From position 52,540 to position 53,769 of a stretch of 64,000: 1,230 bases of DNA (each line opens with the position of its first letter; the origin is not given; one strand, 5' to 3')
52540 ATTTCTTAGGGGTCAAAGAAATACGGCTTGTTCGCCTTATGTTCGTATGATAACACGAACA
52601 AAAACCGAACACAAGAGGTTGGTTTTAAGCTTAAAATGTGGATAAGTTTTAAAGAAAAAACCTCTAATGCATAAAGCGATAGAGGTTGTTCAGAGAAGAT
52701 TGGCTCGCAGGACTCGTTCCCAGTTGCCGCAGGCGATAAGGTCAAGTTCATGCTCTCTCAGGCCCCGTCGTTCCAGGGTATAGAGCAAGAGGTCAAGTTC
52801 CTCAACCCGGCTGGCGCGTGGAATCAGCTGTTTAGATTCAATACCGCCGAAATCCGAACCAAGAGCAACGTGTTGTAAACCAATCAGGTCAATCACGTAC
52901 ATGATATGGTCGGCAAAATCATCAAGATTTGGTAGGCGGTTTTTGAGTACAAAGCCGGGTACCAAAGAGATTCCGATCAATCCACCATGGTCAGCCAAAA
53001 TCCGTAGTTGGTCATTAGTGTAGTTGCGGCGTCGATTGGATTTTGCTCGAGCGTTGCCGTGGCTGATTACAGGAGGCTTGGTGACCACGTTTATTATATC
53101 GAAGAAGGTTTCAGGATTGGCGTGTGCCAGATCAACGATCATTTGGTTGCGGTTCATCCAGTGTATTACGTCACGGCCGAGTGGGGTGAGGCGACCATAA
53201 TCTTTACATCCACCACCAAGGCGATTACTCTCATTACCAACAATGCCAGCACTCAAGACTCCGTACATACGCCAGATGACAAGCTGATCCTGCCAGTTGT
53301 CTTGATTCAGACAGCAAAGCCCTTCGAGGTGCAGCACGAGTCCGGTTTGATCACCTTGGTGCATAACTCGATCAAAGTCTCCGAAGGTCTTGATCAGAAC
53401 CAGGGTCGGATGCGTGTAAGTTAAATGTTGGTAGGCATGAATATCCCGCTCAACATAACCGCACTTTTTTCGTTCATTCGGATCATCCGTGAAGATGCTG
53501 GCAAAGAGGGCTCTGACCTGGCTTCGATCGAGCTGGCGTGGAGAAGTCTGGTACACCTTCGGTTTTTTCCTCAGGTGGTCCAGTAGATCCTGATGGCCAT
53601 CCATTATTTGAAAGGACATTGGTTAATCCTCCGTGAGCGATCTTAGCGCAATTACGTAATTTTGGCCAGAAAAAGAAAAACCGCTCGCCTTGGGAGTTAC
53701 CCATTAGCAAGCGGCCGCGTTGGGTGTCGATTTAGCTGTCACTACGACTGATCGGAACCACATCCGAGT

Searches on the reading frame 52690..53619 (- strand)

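Call 22: search_protein_families(library=pfam, proteins=[window:52690-53619:-], max_evalue=0.001)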
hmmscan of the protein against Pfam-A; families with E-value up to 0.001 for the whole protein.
window:52690-53619:- (309 aa): 1 family
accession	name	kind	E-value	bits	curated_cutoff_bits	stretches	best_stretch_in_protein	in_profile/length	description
PF01244.27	Peptidase_M19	-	2.2e-63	214.8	26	1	3-305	6-318/319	Membrane dipeptidase (Peptidase family M19)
